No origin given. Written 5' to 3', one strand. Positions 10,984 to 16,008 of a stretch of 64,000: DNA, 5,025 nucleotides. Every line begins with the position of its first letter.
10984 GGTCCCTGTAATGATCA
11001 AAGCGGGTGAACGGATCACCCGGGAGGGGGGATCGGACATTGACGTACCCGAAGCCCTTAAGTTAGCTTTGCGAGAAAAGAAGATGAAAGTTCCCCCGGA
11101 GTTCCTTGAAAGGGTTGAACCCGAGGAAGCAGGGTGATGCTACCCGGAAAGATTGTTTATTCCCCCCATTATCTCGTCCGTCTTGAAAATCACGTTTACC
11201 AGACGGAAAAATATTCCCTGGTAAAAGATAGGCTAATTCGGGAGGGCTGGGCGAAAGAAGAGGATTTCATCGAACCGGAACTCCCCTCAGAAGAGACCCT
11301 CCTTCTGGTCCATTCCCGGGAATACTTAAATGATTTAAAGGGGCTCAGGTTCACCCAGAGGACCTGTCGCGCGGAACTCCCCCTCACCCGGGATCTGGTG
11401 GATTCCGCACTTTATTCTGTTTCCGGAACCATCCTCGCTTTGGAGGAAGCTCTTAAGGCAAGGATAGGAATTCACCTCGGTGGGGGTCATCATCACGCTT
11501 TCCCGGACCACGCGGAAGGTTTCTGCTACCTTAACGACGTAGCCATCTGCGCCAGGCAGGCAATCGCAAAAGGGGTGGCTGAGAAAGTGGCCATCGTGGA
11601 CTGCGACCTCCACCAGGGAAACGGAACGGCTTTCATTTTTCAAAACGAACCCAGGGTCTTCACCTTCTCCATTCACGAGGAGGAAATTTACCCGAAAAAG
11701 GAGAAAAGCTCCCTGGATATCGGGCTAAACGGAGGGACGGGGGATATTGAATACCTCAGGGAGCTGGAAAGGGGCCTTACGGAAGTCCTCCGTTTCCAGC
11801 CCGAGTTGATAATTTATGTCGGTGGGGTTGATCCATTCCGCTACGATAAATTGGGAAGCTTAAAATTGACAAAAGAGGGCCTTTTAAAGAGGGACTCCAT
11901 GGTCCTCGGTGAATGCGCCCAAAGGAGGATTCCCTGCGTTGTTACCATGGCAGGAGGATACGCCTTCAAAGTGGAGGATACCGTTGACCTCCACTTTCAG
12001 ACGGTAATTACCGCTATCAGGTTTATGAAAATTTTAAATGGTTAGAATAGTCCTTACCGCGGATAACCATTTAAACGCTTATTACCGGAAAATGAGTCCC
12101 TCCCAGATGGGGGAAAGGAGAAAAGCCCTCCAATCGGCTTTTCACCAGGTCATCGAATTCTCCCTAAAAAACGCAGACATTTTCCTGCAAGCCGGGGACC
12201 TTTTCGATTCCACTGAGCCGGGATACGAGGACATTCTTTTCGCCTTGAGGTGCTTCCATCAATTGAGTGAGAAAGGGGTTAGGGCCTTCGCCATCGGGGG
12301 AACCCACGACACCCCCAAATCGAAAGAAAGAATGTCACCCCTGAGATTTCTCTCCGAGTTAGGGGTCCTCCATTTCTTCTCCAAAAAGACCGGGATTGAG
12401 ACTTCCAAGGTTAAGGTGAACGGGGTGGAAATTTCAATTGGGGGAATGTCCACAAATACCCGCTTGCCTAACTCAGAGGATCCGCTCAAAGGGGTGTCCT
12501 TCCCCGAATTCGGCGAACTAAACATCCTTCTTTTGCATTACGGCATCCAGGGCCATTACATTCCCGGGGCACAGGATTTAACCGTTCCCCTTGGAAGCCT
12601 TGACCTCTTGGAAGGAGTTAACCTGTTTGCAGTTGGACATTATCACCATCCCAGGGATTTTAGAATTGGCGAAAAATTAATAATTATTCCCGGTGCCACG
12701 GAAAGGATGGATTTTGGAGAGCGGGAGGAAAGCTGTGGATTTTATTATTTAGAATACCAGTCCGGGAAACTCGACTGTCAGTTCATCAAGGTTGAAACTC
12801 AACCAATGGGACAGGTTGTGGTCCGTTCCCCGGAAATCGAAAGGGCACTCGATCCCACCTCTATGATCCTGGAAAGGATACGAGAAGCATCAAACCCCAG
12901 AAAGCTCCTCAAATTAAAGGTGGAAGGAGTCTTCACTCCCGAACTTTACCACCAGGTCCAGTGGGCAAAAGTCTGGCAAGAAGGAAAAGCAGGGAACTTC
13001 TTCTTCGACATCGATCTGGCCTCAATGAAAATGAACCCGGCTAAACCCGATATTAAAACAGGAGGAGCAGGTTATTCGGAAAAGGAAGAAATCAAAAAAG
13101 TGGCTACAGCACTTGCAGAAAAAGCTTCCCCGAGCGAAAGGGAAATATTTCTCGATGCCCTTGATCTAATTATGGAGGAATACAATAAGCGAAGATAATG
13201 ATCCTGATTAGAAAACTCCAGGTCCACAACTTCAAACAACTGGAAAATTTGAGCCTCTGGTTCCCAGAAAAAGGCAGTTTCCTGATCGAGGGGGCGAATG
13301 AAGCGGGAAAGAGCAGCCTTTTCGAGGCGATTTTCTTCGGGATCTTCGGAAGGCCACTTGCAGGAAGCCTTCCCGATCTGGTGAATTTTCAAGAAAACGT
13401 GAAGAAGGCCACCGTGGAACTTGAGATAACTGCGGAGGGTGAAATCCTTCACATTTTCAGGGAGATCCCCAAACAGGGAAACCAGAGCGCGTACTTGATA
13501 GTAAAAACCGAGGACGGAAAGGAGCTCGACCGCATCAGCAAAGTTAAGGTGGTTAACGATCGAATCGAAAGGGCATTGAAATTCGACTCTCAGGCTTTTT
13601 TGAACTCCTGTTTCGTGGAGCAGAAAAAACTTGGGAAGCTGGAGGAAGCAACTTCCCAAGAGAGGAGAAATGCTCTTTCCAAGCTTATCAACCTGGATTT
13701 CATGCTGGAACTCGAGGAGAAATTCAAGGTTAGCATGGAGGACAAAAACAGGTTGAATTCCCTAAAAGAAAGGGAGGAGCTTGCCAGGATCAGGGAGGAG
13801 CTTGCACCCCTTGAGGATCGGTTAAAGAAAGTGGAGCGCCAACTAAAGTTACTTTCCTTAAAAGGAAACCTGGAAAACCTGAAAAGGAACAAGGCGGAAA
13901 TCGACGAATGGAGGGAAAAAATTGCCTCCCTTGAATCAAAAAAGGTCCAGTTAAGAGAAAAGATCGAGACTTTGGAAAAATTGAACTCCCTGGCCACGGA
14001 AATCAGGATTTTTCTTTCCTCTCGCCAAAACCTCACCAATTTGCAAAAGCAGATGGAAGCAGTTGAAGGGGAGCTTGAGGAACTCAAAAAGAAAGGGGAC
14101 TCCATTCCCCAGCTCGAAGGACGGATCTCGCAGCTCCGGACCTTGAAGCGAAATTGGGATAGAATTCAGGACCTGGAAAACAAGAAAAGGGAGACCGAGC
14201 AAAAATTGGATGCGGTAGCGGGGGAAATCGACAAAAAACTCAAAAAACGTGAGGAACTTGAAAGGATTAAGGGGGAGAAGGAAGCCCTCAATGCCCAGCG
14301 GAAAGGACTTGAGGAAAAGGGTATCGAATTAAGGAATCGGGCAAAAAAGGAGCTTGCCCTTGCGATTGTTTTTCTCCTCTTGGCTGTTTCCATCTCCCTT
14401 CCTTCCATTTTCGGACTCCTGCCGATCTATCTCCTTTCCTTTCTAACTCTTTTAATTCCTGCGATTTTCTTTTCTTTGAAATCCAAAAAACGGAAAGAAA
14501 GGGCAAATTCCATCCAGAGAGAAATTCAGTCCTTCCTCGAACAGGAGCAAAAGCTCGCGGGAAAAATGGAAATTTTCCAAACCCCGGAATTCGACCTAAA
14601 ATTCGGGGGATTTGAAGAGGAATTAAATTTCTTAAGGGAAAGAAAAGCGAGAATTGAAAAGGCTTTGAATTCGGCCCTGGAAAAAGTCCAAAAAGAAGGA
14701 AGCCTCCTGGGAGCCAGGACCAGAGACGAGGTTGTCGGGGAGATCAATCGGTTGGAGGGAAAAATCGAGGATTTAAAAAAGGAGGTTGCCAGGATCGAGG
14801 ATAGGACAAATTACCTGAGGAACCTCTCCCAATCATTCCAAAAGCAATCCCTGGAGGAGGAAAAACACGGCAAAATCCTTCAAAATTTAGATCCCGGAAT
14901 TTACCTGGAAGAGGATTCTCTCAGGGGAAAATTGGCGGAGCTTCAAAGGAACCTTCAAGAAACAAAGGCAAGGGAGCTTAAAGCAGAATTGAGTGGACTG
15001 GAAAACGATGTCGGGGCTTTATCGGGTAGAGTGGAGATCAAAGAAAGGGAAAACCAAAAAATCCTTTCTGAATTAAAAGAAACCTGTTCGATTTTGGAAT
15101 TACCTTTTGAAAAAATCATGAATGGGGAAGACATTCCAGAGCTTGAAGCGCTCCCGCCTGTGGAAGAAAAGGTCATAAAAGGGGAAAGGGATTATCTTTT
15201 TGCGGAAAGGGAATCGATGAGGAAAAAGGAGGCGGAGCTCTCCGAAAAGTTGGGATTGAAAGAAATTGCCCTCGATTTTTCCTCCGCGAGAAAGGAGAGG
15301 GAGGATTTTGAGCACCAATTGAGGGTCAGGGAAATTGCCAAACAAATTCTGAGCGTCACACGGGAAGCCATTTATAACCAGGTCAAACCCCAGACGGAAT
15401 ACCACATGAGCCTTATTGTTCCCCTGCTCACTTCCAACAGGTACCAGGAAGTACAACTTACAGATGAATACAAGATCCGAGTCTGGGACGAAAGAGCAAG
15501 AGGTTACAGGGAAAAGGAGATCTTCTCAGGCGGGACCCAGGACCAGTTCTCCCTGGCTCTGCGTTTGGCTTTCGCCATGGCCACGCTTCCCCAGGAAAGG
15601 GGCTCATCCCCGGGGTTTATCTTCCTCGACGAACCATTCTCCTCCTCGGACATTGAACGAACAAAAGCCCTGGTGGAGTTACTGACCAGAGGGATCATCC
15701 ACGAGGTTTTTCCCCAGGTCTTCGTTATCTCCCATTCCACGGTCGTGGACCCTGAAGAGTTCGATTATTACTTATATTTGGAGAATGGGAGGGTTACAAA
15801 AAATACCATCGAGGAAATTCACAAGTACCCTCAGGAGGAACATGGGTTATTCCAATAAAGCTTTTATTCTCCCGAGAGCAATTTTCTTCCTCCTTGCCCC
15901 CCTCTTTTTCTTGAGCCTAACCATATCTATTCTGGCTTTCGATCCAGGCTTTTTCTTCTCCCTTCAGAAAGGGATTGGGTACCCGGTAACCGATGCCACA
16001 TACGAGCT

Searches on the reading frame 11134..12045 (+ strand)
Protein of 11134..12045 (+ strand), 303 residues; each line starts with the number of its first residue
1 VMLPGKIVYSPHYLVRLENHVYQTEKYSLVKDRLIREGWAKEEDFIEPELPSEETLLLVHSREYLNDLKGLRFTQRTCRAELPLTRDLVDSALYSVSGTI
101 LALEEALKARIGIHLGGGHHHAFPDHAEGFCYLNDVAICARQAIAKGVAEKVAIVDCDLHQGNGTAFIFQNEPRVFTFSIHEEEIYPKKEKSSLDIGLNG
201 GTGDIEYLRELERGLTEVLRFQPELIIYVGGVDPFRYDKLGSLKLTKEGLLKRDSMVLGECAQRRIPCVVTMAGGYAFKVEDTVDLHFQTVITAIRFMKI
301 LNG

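Call 63: search_protein_families(library=pfam, proteins=[window:11134-12045:+], max_evalue=0.000001)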
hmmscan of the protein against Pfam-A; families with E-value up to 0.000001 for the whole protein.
window:11134-12045:+ (303 aa): 1 family
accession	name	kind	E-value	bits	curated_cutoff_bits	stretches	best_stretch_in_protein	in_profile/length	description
PF00850.24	Hist_deacetyl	-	4.1e-59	200.8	27.9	1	20-280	1-287/298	Histone deacetylase domain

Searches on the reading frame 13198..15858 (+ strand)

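Call 62: search_protein_families(library=pfam, proteins=[window:13198-15858:+], max_evalue=0.000001)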
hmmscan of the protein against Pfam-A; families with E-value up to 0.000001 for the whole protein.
window:13198-15858:+ (886 aa): 3 families
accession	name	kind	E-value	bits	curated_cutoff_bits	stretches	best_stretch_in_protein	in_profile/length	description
PF13476.12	AAA_23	-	6.6e-13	50.2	27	1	6-248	1-199/201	AAA domain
PF02463.25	SMC_N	-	2.4e-10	40.7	40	1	4-848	2-199/220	RecF/RecN/SMC N terminal domain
PF13558.12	SbcC_Walker_B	-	6.6e-07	29.9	27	0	767-830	24-89/90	SbcC/RAD50-like, Walker B motif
